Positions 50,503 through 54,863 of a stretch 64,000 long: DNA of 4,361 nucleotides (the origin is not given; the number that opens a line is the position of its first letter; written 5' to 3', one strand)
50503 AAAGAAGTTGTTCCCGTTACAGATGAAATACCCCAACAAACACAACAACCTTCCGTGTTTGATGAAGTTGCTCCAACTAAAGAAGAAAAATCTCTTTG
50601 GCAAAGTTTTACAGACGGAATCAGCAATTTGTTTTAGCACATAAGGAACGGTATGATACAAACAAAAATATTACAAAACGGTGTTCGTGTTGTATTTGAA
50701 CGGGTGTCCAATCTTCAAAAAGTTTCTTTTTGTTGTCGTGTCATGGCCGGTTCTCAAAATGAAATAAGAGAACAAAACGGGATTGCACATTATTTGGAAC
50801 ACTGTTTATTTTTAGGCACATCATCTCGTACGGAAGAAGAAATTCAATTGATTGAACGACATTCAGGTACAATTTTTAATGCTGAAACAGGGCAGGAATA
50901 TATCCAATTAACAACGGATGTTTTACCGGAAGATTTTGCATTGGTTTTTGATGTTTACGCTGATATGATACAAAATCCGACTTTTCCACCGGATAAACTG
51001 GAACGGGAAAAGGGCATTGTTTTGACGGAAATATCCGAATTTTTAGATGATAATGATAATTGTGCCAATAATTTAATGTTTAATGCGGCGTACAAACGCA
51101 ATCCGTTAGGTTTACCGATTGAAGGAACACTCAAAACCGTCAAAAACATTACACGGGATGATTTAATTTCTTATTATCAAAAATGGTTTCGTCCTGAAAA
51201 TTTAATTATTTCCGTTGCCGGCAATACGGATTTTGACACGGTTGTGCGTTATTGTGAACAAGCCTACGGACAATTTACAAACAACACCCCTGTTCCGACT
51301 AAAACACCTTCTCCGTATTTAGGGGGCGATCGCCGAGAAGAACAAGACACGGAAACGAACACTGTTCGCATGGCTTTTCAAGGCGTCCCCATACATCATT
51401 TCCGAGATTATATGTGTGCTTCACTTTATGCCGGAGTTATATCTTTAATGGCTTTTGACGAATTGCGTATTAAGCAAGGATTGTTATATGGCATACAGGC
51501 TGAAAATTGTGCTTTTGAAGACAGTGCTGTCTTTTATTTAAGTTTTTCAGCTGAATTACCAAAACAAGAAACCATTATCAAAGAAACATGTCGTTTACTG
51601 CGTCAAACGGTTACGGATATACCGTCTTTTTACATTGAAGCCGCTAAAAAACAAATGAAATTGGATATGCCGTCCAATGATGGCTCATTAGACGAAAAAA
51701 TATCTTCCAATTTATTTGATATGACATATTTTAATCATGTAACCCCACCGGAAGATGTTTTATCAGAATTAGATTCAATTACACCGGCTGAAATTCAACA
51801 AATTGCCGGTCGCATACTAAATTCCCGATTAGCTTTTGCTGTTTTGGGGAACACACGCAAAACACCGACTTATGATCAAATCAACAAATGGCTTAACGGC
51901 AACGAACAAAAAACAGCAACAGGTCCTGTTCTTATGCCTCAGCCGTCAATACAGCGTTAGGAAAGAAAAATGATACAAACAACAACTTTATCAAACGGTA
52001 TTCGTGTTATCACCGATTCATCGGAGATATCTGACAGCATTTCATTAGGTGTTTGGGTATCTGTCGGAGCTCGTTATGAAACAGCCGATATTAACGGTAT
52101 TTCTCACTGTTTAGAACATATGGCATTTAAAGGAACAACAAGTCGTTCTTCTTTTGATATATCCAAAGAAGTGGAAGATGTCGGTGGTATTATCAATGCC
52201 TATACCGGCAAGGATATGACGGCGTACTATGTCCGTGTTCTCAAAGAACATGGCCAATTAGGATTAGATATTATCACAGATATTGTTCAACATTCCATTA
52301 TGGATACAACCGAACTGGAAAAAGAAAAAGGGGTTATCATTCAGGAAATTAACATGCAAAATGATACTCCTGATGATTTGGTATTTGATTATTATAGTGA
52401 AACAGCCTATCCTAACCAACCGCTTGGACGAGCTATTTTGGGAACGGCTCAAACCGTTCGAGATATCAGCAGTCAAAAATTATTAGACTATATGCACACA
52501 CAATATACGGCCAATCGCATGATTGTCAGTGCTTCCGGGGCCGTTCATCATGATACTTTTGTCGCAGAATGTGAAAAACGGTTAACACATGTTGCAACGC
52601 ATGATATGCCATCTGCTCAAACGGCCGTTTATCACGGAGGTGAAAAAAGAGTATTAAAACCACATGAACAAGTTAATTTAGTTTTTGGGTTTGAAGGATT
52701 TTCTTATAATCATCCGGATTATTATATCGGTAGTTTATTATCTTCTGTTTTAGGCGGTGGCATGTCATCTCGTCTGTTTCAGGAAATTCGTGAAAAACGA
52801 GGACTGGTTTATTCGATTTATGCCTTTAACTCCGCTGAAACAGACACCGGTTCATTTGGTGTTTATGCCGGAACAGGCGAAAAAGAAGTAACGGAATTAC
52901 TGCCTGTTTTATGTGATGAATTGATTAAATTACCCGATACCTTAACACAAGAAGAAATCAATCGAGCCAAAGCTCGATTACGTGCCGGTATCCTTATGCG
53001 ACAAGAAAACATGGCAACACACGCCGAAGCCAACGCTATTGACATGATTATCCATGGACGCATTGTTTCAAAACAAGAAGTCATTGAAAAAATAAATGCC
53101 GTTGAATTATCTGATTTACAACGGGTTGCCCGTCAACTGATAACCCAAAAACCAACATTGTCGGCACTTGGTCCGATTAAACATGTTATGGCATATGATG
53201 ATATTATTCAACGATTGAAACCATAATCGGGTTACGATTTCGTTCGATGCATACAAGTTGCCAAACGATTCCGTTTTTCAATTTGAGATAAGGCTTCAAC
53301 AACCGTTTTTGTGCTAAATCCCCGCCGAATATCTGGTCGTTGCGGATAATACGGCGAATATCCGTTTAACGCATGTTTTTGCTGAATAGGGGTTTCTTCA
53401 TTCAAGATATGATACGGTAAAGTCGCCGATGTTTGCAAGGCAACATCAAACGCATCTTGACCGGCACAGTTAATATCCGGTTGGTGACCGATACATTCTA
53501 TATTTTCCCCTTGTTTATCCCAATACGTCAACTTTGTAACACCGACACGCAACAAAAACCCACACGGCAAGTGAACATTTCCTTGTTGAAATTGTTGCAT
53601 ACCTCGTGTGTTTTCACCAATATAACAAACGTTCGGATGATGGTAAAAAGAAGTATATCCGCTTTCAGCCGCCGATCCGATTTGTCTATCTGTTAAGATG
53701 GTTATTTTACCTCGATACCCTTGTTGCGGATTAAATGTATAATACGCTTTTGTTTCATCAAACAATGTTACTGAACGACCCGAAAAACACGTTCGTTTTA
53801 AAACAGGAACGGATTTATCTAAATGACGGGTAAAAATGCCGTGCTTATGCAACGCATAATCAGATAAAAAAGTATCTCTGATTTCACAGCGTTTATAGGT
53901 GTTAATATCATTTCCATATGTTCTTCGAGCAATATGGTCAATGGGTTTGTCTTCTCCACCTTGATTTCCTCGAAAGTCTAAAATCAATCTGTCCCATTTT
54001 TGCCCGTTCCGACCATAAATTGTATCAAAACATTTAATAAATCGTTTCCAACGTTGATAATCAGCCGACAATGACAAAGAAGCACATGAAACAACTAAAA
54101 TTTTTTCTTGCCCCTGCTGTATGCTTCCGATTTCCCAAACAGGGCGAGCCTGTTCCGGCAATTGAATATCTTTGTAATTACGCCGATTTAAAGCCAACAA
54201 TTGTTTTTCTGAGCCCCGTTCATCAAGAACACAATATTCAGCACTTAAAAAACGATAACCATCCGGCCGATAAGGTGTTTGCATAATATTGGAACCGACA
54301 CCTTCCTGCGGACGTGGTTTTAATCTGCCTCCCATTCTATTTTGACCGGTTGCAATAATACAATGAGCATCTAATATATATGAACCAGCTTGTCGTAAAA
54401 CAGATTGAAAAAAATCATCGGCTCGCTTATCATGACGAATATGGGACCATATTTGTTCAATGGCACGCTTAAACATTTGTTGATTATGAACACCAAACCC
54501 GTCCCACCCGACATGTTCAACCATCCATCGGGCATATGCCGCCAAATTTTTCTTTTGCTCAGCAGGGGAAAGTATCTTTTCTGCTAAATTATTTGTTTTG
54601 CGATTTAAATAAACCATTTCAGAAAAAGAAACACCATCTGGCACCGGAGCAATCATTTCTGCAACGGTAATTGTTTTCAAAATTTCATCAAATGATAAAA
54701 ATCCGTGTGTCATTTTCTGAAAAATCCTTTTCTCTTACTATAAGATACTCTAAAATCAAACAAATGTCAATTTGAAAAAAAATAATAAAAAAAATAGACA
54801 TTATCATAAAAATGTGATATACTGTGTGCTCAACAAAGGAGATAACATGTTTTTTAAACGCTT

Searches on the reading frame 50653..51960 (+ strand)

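Call 38: search_protein_families(library=pfam, max_evalue=0.00001, proteins=[window:50653-51960:+])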
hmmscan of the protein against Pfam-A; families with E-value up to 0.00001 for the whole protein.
window:50653-51960:+ (435 aa): 2 families
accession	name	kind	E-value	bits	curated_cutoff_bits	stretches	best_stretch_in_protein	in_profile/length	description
PF00675.25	Peptidase_M16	-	5e-26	91.8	22.3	1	13-159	2-148/149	Insulinase (Peptidase family M16)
PF05193.26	Peptidase_M16_C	-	3.1e-24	86.3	23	1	165-335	1-181/181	Peptidase M16 inactive domain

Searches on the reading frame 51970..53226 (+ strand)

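Call 38: search_protein_families(library=pfam, max_evalue=0.00001, proteins=[window:51970-53226:+])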
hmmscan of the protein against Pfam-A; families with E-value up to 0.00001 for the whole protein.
window:51970-53226:+ (418 aa): 2 families
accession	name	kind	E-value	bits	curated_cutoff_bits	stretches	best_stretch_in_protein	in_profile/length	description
PF00675.25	Peptidase_M16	-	5.8e-40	137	22.3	1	12-159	1-148/149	Insulinase (Peptidase family M16)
PF05193.26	Peptidase_M16_C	-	3.3e-37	128.5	23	1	165-337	1-181/181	Peptidase M16 inactive domain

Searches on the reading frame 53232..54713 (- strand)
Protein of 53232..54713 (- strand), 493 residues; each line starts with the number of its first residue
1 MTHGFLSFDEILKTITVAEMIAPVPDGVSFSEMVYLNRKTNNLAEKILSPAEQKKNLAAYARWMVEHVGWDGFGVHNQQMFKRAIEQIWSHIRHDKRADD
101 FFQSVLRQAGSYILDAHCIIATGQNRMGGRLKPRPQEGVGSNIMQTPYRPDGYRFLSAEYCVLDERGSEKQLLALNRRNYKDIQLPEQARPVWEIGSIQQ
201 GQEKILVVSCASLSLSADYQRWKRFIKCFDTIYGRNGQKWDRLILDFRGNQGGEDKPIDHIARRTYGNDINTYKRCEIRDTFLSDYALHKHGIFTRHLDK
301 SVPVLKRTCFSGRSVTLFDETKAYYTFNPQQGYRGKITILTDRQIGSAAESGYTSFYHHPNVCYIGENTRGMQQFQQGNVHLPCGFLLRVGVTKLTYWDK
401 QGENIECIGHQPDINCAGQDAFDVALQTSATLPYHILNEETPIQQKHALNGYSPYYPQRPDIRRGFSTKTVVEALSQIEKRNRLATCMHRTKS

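Call 38: search_protein_families(library=pfam, max_evalue=0.00001, proteins=[window:53232-54713:-])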
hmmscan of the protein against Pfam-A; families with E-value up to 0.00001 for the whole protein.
window:53232-54713:- (493 aa): 1 family
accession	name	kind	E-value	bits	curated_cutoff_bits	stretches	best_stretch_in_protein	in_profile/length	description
PF03572.23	Peptidase_S41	-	5.4e-15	55.8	24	1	222-415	18-164/165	Peptidase family S41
